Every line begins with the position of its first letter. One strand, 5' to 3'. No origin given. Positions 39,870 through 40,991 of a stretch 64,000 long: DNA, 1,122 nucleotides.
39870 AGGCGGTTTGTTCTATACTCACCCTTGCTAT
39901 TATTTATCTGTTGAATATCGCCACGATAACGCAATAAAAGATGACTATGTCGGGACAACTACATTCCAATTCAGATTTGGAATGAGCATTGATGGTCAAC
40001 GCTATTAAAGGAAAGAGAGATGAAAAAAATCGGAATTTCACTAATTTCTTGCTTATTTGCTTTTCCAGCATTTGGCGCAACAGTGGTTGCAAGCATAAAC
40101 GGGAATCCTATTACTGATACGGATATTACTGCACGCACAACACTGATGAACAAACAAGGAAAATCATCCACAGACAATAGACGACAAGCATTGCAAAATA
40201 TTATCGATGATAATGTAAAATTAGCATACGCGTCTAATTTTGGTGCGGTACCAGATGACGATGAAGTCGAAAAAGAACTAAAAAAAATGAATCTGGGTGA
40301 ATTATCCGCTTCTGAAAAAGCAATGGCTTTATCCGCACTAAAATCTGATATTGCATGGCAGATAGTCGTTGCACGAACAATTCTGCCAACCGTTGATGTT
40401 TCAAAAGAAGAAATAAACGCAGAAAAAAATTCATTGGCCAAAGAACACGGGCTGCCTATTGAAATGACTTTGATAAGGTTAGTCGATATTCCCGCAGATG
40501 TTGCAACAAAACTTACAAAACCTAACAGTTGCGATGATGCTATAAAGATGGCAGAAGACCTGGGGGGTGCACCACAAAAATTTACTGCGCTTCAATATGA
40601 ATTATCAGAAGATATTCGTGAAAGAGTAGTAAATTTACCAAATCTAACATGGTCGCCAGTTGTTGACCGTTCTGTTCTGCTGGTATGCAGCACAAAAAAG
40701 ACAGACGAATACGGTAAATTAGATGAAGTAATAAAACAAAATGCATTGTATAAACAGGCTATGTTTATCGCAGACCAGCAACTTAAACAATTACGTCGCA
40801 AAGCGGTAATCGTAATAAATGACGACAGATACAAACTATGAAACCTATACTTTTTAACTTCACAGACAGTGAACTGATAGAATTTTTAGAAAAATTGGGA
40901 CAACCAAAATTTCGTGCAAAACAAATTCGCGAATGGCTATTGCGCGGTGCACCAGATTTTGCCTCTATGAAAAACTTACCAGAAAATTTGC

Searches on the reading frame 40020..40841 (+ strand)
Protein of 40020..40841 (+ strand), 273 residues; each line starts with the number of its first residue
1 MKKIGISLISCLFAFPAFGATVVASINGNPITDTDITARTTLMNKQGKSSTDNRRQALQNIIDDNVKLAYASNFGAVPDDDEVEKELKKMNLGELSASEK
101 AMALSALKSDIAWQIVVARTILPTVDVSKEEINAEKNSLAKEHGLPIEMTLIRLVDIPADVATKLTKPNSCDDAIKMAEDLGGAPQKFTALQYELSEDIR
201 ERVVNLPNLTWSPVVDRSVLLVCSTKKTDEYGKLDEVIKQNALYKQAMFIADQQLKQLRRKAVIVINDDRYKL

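Call 63: search_protein_families(library=pfam, proteins=[window:40020-40841:+], max_evalue=0.00001)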
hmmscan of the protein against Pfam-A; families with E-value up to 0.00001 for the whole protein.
window:40020-40841:+ (273 aa): 0 families

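Call 85: search_protein_families(library=ncbifam, proteins=[window:40020-40841:+], max_evalue=0.1)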
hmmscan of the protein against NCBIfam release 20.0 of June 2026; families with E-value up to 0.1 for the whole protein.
window:40020-40841:+ (273 aa): 1 family
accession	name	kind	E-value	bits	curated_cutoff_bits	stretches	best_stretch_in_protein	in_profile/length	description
NF000809.0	PRK00059.1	equivalog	0.089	12.2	303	0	51-89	83-121/336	peptidylprolyl isomerase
